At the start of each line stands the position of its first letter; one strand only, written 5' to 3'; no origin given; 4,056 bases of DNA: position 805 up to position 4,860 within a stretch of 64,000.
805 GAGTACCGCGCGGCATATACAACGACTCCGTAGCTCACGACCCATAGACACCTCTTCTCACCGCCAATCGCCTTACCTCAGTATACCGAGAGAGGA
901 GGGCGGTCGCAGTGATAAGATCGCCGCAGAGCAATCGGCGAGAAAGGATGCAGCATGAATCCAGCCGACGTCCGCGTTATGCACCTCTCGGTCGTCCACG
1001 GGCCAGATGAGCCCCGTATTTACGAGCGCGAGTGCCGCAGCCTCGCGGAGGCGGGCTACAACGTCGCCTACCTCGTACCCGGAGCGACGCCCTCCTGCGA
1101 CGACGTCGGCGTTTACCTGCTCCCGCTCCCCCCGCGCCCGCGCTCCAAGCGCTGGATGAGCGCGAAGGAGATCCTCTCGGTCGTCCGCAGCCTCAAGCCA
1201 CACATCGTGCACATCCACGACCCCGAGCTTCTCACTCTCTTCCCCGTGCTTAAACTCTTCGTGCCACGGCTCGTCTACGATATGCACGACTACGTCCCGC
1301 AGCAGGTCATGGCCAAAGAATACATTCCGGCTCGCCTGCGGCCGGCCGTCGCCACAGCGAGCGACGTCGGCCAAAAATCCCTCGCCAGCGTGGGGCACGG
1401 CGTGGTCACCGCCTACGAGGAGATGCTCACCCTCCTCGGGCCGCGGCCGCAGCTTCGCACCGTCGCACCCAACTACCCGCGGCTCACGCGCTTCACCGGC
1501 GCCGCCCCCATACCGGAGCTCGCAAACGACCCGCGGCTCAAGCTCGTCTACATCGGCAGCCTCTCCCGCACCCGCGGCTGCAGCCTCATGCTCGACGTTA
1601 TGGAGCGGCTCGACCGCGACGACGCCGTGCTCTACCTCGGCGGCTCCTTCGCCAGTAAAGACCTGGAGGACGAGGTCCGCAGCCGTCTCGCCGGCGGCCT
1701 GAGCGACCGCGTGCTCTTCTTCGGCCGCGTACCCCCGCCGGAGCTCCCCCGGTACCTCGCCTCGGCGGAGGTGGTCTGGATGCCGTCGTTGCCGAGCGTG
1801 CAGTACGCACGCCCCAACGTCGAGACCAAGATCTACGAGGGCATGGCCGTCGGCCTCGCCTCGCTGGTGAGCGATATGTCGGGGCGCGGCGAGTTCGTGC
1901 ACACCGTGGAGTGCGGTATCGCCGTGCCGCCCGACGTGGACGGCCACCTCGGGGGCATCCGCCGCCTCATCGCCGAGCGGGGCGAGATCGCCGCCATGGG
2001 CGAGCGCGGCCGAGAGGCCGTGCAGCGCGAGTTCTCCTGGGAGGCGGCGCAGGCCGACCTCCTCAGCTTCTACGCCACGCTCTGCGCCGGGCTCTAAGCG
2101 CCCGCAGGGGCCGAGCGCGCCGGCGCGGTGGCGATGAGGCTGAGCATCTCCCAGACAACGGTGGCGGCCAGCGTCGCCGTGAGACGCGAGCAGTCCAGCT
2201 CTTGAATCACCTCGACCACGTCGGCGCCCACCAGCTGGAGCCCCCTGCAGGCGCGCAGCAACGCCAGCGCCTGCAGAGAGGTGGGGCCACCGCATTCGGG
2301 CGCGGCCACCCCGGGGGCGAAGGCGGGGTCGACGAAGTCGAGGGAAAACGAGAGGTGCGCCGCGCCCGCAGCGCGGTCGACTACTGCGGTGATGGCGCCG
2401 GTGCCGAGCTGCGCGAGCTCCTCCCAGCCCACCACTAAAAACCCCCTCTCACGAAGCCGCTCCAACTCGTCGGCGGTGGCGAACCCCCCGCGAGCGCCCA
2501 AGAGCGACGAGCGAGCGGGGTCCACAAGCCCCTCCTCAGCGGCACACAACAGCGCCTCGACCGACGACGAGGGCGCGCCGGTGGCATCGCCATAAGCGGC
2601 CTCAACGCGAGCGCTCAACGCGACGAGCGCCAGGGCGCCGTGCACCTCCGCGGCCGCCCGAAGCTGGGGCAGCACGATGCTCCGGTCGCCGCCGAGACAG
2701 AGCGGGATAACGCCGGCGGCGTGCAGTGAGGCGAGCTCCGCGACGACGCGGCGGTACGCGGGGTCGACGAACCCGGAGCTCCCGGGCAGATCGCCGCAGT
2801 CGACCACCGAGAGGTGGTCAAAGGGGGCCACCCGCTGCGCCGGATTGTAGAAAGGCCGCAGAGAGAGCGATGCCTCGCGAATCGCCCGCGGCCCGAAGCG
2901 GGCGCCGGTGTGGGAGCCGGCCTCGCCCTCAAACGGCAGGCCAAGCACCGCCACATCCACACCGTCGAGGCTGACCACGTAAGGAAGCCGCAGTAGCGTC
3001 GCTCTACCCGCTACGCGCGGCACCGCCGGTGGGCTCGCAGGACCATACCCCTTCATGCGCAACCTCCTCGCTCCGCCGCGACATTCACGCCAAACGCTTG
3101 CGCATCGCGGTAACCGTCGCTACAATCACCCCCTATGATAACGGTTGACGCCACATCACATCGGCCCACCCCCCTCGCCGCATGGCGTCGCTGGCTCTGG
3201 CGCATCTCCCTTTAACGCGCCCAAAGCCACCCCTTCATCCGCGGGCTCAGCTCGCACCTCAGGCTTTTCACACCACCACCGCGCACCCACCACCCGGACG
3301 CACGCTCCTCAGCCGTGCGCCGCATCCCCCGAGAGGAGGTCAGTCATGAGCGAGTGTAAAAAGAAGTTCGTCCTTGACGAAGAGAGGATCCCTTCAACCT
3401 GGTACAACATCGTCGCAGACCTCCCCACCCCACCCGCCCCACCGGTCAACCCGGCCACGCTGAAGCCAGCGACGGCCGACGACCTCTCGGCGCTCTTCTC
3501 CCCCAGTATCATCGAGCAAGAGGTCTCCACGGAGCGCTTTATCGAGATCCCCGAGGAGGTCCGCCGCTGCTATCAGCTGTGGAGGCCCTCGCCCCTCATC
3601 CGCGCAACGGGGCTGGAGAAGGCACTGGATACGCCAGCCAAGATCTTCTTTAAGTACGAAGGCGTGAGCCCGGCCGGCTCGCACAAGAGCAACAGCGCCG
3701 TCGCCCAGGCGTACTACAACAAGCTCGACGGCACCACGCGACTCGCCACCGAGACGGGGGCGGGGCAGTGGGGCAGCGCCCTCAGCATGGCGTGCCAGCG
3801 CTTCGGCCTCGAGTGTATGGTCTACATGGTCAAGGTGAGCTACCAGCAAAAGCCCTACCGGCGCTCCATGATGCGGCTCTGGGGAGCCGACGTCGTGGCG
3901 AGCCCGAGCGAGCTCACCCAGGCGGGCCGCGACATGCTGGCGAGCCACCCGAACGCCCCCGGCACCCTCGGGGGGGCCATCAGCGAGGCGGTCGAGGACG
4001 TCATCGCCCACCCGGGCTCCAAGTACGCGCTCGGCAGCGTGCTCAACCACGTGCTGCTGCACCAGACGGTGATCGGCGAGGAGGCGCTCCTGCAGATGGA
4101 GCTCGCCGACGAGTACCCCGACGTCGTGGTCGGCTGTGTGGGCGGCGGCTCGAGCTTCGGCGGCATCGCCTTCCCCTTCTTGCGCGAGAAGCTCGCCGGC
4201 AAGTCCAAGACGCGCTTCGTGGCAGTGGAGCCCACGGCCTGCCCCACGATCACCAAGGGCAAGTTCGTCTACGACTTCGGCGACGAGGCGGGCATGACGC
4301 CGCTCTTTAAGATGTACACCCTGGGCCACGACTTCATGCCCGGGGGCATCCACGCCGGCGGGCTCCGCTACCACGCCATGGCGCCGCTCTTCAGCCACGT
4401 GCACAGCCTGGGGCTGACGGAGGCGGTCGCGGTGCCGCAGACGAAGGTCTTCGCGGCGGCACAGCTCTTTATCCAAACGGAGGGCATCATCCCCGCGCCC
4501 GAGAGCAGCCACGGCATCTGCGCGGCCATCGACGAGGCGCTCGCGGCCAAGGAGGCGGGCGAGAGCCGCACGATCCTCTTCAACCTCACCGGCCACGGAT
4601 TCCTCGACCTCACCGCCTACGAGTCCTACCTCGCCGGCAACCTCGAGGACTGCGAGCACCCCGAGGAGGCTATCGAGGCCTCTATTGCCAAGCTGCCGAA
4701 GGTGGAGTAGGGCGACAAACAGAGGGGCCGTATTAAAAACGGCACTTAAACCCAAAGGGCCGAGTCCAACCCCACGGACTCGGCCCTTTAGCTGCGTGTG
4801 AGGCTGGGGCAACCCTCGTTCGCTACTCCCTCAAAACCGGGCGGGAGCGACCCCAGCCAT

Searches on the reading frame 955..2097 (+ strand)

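Call 67: search_protein_families(library=pfam, proteins=[window:955-2097:+], max_evalue=0.00001)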
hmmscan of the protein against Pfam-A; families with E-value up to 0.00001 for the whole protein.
window:955-2097:+ (380 aa): 5 families
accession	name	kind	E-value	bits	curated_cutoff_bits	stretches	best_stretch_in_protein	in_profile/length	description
PF13692.12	Glyco_trans_1_4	-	1.4e-16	61.5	27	1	196-339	3-140/142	Glycosyl transferases group 1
PF00534.26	Glycos_transf_1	-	5e-14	52.6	26.4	1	190-354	11-171/172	Glycosyl transferases group 1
PF13579.12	Glyco_trans_4_4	-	3.2e-09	37.7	29.7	1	25-144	9-125/158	Glycosyl transferase 4-like domain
PF13524.12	Glyco_trans_1_2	-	1.5e-07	31.9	25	1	241-370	15-143/144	Glycosyl transferase-like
PF13439.12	Glyco_transf_4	-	6.2e-07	30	28.5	1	27-131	12-119/170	Glycosyltransferase Family 4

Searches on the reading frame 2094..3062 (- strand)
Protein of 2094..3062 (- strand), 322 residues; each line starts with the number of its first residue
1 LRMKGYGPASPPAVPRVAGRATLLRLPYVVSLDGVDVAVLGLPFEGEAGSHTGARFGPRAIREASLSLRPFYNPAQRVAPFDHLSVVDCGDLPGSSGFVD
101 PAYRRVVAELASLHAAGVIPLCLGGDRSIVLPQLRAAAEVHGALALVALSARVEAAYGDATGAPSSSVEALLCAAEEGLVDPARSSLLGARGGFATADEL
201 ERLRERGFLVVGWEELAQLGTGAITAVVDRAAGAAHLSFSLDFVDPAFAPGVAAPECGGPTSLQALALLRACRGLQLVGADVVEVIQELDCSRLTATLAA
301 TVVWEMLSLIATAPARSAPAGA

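Call 67: search_protein_families(library=pfam, proteins=[window:2094-3062:-], max_evalue=0.00001)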
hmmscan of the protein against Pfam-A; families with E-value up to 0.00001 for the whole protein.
window:2094-3062:- (322 aa): 1 family
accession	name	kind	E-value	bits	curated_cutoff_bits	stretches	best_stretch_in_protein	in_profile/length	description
PF00491.26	Arginase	-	2.7e-57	194.8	22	1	36-307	2-279/280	Arginase family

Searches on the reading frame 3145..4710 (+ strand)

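Call 27: search_protein_families(library=pfam, proteins=[window:3145-4710:+], max_evalue=0.00001)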
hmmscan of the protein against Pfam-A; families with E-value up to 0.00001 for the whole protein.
window:3145-4710:+ (521 aa): 1 family
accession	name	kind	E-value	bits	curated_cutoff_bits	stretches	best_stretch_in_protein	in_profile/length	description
PF00291.31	PALP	-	5.6e-43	147.8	35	1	145-483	4-295/295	Pyridoxal-phosphate dependent enzyme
